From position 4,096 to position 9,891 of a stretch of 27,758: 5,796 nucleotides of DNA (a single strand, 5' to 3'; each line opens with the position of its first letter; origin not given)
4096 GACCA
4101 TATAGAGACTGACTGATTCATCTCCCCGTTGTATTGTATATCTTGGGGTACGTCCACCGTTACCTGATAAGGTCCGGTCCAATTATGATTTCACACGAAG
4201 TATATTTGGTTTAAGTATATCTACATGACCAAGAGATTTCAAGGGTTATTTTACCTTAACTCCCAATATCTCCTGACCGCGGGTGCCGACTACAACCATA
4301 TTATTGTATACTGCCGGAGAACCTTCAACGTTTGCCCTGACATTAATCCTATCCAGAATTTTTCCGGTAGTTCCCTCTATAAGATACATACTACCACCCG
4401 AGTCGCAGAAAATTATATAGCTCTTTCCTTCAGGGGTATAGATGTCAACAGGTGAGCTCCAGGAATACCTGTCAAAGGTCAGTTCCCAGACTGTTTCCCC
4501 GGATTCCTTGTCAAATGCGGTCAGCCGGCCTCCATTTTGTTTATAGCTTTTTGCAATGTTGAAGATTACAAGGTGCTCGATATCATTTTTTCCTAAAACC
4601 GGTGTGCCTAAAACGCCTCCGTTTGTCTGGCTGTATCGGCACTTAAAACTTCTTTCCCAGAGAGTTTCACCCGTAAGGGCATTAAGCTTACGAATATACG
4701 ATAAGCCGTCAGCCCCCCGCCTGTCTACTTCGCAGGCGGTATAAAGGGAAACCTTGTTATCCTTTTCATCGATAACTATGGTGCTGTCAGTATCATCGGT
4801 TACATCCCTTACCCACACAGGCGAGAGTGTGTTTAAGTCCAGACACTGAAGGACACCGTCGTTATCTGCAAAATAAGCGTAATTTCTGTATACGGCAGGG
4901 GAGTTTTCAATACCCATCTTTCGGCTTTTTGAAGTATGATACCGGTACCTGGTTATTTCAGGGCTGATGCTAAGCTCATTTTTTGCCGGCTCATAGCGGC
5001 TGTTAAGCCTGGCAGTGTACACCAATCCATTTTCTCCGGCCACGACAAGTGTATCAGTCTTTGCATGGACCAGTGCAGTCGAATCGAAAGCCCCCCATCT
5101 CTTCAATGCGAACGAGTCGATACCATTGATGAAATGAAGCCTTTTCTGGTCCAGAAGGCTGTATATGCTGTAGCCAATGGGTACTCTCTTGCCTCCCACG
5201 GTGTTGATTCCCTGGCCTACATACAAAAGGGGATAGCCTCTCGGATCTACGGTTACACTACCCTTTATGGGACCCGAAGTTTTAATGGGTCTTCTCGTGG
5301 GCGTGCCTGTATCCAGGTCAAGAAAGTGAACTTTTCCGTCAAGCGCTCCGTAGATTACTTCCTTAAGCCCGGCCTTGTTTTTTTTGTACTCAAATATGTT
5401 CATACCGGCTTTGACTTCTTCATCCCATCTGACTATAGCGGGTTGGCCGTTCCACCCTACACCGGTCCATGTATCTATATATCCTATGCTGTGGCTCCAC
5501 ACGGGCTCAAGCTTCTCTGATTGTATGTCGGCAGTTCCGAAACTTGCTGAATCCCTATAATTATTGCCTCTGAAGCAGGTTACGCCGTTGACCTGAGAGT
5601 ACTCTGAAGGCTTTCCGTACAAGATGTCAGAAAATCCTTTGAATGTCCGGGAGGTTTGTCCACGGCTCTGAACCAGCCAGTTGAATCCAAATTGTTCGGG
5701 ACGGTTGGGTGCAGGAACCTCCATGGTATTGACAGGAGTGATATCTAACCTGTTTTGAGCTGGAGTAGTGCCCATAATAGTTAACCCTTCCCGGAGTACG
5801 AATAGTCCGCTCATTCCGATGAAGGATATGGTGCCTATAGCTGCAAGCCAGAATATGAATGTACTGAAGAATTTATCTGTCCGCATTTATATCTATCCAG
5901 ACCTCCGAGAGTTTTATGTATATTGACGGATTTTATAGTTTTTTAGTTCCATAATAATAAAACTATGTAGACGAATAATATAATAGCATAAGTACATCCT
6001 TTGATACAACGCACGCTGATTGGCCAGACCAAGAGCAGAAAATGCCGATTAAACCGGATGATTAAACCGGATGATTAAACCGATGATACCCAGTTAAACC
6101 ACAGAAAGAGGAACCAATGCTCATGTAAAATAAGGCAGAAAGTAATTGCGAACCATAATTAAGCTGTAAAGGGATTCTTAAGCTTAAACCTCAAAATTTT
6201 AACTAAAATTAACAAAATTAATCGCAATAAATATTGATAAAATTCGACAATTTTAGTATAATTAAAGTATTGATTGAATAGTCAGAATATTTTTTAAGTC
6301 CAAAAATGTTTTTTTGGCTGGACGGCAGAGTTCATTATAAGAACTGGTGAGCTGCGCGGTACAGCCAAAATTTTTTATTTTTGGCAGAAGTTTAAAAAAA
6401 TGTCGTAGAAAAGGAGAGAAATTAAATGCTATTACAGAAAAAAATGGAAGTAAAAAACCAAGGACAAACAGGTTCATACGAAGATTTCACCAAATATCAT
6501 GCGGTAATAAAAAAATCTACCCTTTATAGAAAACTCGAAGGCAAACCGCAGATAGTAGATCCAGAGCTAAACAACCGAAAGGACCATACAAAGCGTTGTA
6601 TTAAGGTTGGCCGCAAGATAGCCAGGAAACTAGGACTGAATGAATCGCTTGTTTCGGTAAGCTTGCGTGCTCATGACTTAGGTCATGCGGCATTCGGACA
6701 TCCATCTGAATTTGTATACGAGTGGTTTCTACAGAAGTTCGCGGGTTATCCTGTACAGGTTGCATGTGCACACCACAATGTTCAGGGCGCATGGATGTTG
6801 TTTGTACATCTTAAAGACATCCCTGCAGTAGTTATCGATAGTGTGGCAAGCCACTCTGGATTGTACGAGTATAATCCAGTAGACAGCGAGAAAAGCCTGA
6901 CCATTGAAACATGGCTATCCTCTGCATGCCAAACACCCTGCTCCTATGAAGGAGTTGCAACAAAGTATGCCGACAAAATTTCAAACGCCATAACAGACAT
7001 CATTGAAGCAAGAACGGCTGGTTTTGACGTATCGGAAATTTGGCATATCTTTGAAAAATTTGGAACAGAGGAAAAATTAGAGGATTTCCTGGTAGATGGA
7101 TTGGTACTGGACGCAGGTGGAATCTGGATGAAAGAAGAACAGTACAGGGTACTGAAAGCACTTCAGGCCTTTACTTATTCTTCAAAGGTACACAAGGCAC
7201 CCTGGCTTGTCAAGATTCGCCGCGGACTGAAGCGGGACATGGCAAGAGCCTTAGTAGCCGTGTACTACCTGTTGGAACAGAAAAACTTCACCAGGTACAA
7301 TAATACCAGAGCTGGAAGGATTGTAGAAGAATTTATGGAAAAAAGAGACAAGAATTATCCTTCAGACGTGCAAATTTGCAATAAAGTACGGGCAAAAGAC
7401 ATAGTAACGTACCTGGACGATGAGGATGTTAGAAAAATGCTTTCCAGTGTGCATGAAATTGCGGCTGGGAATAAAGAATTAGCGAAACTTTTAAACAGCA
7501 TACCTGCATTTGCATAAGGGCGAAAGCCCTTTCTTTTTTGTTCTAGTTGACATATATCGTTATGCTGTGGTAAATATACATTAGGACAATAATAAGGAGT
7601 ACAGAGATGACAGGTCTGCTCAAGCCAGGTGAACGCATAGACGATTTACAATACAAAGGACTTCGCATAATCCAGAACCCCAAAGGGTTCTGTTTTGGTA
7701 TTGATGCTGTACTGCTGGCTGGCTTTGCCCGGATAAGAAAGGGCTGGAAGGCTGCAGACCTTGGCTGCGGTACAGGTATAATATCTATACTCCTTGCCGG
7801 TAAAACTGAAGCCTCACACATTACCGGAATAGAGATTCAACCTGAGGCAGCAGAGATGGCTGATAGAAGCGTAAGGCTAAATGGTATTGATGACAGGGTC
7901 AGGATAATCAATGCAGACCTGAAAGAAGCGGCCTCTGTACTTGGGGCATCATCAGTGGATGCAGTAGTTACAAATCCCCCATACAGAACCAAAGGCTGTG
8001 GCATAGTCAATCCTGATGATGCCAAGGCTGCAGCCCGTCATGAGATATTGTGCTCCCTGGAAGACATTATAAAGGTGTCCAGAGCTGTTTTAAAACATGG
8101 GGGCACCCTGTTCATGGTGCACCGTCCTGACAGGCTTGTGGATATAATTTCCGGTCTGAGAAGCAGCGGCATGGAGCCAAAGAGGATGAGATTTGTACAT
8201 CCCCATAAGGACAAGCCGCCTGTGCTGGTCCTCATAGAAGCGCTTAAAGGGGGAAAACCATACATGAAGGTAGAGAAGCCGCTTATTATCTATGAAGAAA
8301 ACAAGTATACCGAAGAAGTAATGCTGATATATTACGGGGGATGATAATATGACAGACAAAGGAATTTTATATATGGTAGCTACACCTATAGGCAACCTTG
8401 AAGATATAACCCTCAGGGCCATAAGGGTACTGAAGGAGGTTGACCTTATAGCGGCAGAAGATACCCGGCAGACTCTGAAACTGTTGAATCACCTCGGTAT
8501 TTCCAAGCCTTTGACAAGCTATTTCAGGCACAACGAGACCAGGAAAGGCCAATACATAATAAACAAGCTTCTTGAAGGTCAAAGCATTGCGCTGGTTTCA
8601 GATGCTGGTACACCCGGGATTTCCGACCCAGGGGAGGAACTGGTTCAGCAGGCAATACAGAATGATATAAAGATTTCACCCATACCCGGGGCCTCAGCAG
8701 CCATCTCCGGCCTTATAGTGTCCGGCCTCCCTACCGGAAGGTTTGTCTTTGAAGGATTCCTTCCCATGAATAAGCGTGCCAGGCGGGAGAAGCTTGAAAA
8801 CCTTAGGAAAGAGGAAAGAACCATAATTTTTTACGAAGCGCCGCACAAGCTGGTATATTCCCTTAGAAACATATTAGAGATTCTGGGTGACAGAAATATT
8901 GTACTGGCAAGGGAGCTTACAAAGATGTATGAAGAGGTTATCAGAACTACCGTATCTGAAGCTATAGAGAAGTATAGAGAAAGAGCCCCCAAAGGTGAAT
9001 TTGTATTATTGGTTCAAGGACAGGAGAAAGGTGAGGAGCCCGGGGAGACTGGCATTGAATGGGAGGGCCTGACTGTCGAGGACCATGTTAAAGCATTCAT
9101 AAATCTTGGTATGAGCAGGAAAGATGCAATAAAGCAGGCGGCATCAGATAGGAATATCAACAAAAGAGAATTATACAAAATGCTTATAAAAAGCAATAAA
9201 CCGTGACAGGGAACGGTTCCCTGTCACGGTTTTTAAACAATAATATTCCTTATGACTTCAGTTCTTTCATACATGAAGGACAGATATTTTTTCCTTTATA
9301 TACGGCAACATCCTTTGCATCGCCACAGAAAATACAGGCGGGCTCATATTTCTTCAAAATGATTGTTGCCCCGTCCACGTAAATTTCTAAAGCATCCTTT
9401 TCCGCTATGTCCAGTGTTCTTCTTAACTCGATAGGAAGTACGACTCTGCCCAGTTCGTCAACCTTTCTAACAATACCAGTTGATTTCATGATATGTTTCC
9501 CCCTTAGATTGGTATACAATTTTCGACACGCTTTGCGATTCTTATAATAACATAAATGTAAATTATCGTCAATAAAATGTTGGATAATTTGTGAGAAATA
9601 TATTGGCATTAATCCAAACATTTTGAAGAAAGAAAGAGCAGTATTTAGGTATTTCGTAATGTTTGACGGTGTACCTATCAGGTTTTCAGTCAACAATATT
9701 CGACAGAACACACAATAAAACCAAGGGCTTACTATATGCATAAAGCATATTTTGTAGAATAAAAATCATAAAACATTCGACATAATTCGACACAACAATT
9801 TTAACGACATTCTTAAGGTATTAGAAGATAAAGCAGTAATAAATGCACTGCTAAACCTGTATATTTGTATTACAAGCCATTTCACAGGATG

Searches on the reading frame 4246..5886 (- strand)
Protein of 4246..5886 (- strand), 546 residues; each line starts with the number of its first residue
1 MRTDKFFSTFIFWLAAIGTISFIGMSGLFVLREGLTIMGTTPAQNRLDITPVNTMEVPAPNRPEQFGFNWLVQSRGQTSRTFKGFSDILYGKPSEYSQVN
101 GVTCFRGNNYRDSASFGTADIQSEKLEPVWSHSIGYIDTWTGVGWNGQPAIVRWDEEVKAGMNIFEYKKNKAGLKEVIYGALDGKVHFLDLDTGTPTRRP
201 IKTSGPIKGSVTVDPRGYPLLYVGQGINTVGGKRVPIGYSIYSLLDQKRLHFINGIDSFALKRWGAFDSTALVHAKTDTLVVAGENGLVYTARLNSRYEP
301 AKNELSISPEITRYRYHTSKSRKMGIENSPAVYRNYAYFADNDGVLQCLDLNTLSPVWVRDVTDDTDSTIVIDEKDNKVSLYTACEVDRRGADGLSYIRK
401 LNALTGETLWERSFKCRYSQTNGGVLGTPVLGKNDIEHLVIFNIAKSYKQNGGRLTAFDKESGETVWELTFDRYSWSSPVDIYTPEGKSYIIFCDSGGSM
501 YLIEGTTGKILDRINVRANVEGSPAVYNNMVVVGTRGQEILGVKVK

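Call 11: search_protein_families(library=pfam, proteins=[window:4246-5886:-])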
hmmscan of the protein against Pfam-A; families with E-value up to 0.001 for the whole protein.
window:4246-5886:- (546 aa): 3 families
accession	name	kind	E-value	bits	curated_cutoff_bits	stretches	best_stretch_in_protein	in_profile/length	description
PF13570.13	Beta-prop_ACSF4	-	1.3e-18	68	133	2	451-539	234-323/329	Beta-alanine-activating enzyme, beta-propeller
PF13360.13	PQQ_2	-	2.1e-13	50.9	27.6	1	452-543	2-88/233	Outer membrane protein assembly factor BamB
PF01011.28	PQQ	-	0.00029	20.1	26.7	0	401-491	502-595/595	Glucose/ethanol/alcohol dehydrogenase, beta-propeller domain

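Call 30: search_protein_families(library=ncbifam, proteins=[window:4246-5886:-], max_evalue=0.01)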
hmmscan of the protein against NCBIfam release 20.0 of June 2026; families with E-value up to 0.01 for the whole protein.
window:4246-5886:- (546 aa): 5 families
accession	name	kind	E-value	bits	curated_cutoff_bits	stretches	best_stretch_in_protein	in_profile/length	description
TIGR03300.1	assembly_YfgL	equivalog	1e-10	40.8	285.2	1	451-543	73-160/377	outer membrane protein assembly factor BamB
NF008351.0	PRK11138.1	equivalog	1.2e-09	37.1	423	1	329-472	64-189/394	outer membrane protein assembly factor BamB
TIGR03075.1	PQQ_enz_alc_DH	subfamily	2.6e-06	26.3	480.05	1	442-528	433-515/530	PQQ-dependent dehydrogenase, methanol/ethanol family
TIGR04528.1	acido_non_PQQ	subfamily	3.1e-06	26.3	650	0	451-528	399-473/493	acido-empty-quinoprotein group A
NF041516.1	PA2928_fam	subfamily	2.8e-05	23.7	70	0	449-515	309-375/376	PA2928 family protein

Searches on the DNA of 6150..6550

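Call 10: search_rna_families(source=window, start=6150, end=6550, threshold=evalue, max_evalue=10, show_alignments=3)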
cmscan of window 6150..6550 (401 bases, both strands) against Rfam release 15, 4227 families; matches with E-value up to 10: 4.
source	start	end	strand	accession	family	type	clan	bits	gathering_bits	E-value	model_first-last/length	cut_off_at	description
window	6365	6402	+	RF02584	KRAS_3UTR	Cis-reg;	-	20.7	49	6.1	1-49/49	no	KRAS 3' UTR cis-regulatory element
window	6258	6350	+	RF01163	snoR64a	Gene; snRNA; snoRNA; CD-box;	-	14.6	45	7.4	1-77/77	no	Small nucleolar RNA snoR64a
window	6400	6425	+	RF00619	U6atac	Gene; snRNA; splicing;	CL00009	11.6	33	1.5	1-126/126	no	U6atac minor spliceosomal RNA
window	6239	6386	-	RF01264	snR83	Gene; snRNA; snoRNA; HACA-box;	CL00023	10.9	75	4.2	1-308/308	no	Small nucleolar RNA snR83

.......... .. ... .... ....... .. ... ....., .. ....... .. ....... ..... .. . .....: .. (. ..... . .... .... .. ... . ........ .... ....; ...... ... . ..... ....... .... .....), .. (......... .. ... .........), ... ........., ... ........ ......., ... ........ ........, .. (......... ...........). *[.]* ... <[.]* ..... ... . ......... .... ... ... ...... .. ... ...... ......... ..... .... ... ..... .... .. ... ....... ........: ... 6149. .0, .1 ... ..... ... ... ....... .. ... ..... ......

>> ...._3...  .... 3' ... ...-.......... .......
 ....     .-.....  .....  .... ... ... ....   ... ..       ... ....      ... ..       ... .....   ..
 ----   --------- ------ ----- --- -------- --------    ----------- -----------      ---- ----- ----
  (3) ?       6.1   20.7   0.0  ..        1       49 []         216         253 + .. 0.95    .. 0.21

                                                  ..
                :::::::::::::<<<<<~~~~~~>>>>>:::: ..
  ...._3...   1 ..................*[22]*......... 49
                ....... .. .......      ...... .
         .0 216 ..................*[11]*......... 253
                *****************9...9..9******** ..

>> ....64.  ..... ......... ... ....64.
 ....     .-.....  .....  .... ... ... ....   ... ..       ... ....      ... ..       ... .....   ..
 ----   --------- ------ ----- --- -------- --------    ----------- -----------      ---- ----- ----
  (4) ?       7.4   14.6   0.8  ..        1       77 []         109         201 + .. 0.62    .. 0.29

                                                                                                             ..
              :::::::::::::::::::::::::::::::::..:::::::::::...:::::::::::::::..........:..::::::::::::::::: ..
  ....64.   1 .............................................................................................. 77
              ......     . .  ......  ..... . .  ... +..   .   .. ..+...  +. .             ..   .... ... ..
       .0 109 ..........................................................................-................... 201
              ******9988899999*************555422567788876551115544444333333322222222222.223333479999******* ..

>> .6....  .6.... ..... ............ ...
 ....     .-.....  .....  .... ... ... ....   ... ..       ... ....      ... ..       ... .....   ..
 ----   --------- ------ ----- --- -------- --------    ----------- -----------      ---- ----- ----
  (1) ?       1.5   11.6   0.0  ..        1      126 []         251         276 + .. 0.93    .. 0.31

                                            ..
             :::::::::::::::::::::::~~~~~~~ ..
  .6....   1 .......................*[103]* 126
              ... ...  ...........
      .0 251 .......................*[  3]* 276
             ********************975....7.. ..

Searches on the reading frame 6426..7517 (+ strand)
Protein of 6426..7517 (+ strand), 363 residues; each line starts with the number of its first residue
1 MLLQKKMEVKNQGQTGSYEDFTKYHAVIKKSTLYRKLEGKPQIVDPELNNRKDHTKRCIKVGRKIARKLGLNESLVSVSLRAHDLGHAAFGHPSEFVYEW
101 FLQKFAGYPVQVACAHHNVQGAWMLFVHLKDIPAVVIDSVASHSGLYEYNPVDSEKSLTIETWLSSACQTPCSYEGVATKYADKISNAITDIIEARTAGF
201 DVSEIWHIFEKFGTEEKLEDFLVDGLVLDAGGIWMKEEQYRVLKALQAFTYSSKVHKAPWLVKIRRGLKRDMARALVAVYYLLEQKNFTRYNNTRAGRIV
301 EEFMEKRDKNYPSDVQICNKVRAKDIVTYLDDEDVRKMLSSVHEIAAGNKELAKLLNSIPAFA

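Call 11: search_protein_families(library=pfam, proteins=[window:6426-7517:+])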
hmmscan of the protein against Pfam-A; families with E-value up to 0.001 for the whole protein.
window:6426-7517:+ (363 aa): 1 family
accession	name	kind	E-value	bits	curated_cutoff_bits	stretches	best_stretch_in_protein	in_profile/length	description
PF01966.28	HD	-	1.2e-06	29.2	22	1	53-157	3-93/116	HD domain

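Call 30: search_protein_families(library=ncbifam, proteins=[window:6426-7517:+], max_evalue=0.01)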
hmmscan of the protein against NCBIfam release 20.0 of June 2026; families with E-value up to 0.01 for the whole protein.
window:6426-7517:+ (363 aa): 9 families
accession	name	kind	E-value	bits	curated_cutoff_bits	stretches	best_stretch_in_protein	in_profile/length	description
NF002829.0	PRK03007.1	equivalog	2.8e-12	46.3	385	1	12-107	24-123/425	deoxyguanosinetriphosphate triphosphohydrolase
NF002327.0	PRK01286.1-2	equivalog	6.2e-11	42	393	1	28-101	49-126/345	deoxyguanosinetriphosphate triphosphohydrolase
NF002326.0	PRK01286.1-1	equivalog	1.1e-10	41.4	390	1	19-108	33-126/379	deoxyguanosinetriphosphate triphosphohydrolase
NF002329.0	PRK01286.1-4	equivalog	1.6e-09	37.5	494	1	33-199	53-201/342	deoxyguanosinetriphosphate triphosphohydrolase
NF002328.0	PRK01286.1-3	equivalog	8.8e-07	28.2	467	1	19-108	39-132/404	deoxyguanosinetriphosphate triphosphohydrolase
NF002330.0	PRK01286.1-5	equivalog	1.4e-05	24.4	511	1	21-109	28-120/384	deoxyguanosinetriphosphate triphosphohydrolase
TIGR01353.1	dGTP_triPase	subfamily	0.00035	20.2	152.35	1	21-103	5-103/389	dGTP triphosphohydrolase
NF041026.1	antiphage_dGTPase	exception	0.00088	18.5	400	1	25-108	23-121/425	anti-phage deoxyguanosine triphosphatase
NF003701.1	PRK05318.1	subfamily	0.0017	17.3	383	1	12-108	11-123/426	anti-phage deoxyguanosine triphosphatase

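Call 31: search_solved_structures(query=window:6426-7517:+, max_evalue=0.01)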
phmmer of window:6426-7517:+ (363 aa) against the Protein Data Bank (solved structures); distinct sequences matched with E-value up to 0.01: 3.
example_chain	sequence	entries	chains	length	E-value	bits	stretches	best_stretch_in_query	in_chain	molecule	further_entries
2dqb_A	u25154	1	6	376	9.7e-11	44.8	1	28-112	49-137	Deoxyguanosinetriphosphate triphosphohydrolase, putative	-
9vwa_A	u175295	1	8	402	4.1e-07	32.9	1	10-108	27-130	Deoxyguanosinetriphosphate triphosphohydrolase-like protein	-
9vwc_A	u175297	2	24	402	9.5e-06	28.4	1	10-108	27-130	Deoxyguanosinetriphosphate triphosphohydrolase-like protein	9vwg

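Call 33: find_homologous_proteins(query=window:6426-7517:+, max_evalue=1e-20)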
Query window:6426-7517:+ (363 aa): 1 proteins with E <= 1e-20 among 2687 candidates.
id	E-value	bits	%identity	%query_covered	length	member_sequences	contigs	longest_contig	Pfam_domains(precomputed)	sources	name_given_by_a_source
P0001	1.3e-243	826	100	100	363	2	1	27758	PF01966.29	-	-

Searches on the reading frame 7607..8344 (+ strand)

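Call 11: search_protein_families(library=pfam, proteins=[window:7607-8344:+])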
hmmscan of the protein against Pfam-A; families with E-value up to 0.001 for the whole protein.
window:7607-8344:+ (245 aa): 12 families
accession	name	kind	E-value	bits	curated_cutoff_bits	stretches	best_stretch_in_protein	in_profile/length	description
PF05175.20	MTS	-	5.7e-16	59.1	23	1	36-173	23-141/170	Methyltransferase small domain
PF13847.12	Methyltransf_31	-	6.8e-11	42.5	27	1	44-169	2-108/145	Methyltransferase domain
PF13649.12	Methyltransf_25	-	1.3e-09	39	27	1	50-122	2-70/97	Methyltransferase domain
PF02475.24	TRM5-TYW2_MTfase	-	9.8e-09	35.8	28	1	51-128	42-116/164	TRM5/TYW2 methyltransferase domain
PF06325.19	PrmA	-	3.1e-08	33.9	22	1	43-123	159-233/296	Ribosomal protein L11 methyltransferase (PrmA)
PF08241.18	Methyltransf_11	-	2.3e-07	31.8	21.2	1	51-122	2-66/95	Methyltransferase domain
PF08242.18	Methyltransf_12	-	1.8e-06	29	30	1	51-122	2-71/98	Methyltransferase domain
PF02384.22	N6_Mtase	-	2.4e-05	24.2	20.4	1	64-129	72-138/311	N-6 DNA Methylase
PF12847.13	Methyltransf_18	-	0.00019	21.9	27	1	42-120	11-86/151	Methyltransferase domain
PF13578.12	Methyltransf_24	-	0.00028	22.2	26.3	1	52-121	3-73/105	Methyltransferase domain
PF09445.16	Methyltransf_15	-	0.00033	20.7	22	1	51-126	6-81/165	RNA cap guanine-N2 methyltransferase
PF01170.24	UPF0020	-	0.00034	20.8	22.3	1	69-126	77-131/197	RMKL-like, methyltransferase domain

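Call 30: search_protein_families(library=ncbifam, proteins=[window:7607-8344:+], max_evalue=0.01)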
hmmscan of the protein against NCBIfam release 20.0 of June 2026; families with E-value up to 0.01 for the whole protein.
window:7607-8344:+ (245 aa): 48 families (the best 25 are shown)
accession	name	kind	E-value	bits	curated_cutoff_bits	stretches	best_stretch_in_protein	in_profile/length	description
NF047853.1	tRm6a37MtseTrmN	equivalog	1.7e-19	70.5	350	1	30-237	28-232/244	tRNA(1)(Val) (adenine(37)-N(6))-methyltransferase TrmN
TIGR03534.1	RF_mod_PrmC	equivalog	5.3e-17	62.1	199.1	1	46-180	89-227/253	peptide chain release factor N(5)-glutamine methyltransferase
NF011529.0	PRK14968.1-3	equivalog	3.6e-15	55.9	162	1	15-126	4-108/198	putative methyltransferase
TIGR00536.1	hemK_fam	subfamily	4.6e-12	45.6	115.5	1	48-128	117-194/286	HemK family protein methyltransferase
TIGR03533.1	L3_gln_methyl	equivalog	1.8e-10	40.6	229.7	1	48-128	124-201/284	50S ribosomal protein L3 N(5)-glutamine methyltransferase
NF011528.0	PRK14968.1-2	equivalog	4.4e-10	39.4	171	1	14-126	7-117/205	putative methyltransferase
NF043040.1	corrin_prot_MT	hypoth_equivalog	1.1e-09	38.1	180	1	43-122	38-116/216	corrinoid protein-associated methyltransferase CpaM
TIGR00406.1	prmA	equivalog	2.4e-09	37.1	183.15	1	44-123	158-232/288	50S ribosomal protein L11 methyltransferase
NF002910.0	PRK03522.2-3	equivalog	4.3e-09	35.9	558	1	48-135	237-327/383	23S rRNA (uracil(747)-C(5))-methyltransferase RlmC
TIGR00537.1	hemK_rel_arch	hypoth_equivalog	1.7e-08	34.4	87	1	33-126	7-92/179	HemK2/MTQ2 family protein methyltransferase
TIGR02469.1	CbiT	equivalog_domain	2.9e-08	34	78.3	1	41-121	15-93/124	precorrin-6Y C5,15-methyltransferase (decarboxylating) subunit CbiT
NF011530.0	PRK14968.1-4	equivalog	1.1e-06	28.2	243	1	34-126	26-109/202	putative methyltransferase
TIGR03704.1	PrmC_rel_meth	equivalog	1.4e-06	27.9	248.8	1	17-151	53-185/251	putative protein N(5)-glutamine methyltransferase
NF001556.0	PRK00377.1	equivalog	3e-06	27.2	238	1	40-110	35-106/198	cobalt-precorrin-6Y C(15)-methyltransferase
NF011527.0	PRK14968.1-1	equivalog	4.9e-06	26.4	242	1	33-127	20-104/192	putative methyltransferase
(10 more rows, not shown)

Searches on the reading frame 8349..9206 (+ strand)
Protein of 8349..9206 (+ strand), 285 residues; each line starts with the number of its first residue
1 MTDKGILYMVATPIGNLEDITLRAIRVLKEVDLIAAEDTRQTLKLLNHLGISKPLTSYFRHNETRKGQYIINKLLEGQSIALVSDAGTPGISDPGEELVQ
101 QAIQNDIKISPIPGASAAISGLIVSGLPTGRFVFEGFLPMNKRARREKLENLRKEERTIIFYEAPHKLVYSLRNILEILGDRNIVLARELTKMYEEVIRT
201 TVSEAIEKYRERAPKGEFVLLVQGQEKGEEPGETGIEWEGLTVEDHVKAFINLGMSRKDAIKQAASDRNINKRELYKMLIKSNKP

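Call 11: search_protein_families(library=pfam, proteins=[window:8349-9206:+])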
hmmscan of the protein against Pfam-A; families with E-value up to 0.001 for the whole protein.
window:8349-9206:+ (285 aa): 1 family
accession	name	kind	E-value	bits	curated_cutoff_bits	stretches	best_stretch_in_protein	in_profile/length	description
PF00590.25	TP_methylase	-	1.9e-30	106.9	27.8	1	7-205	2-211/212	Tetrapyrrole (Corrin/Porphyrin) Methylases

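Call 30: search_protein_families(library=ncbifam, proteins=[window:8349-9206:+], max_evalue=0.01)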
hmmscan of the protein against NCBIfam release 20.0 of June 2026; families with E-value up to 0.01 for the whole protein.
window:8349-9206:+ (285 aa): 8 families
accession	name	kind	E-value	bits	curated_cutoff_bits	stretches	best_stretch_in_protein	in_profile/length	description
TIGR00096.1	TIGR00096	equivalog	2.5e-87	292.8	167.9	1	6-279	1-271/275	16S rRNA (cytidine(1402)-2'-O)-methyltransferase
NF011570.0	PRK14994.1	equivalog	1.7e-74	250.7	502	1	4-280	11-282/287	16S rRNA (cytidine(1402)-2'-O)-methyltransferase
TIGR01469.1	cobA_cysG_Cterm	equivalog_domain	1.3e-07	31.7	185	1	8-216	4-224/238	uroporphyrinogen-III C-methyltransferase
NF004423.0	PRK05765.1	equivalog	4.8e-07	29.5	332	1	5-121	3-118/247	precorrin-3B C(17)-methyltransferase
NF004790.0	PRK06136.1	subfamily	2.7e-06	27.2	198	1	6-217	5-228/250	uroporphyrinogen-III C-methyltransferase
TIGR01466.1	cobJ_cbiH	equivalog_domain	2.4e-05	24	246.35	1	7-127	1-120/239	precorrin-3B C(17)-methyltransferase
NF004460.0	PRK05787.2-3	equivalog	0.00013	21.6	291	1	7-208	2-195/207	cobalt-precorrin-7 (C(5))-methyltransferase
TIGR01467.1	cobI_cbiL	equivalog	0.0044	16.5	163.25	0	6-40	2-36/230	precorrin-2 C(20)-methyltransferase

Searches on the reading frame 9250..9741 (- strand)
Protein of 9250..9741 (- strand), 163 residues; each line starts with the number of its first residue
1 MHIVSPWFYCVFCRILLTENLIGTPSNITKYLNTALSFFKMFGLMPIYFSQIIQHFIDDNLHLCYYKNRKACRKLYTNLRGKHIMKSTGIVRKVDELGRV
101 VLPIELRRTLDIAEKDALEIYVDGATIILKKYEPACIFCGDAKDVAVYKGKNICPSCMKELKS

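Call 11: search_protein_families(library=pfam, proteins=[window:9250-9741:-])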
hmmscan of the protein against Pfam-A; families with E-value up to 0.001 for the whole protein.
window:9250-9741:- (163 aa): 1 family
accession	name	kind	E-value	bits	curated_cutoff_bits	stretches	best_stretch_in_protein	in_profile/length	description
PF04014.23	MazE_antitoxin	-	2.2e-11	44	24.7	1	91-134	1-45/48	Antidote-toxin recognition MazE, bacterial antitoxin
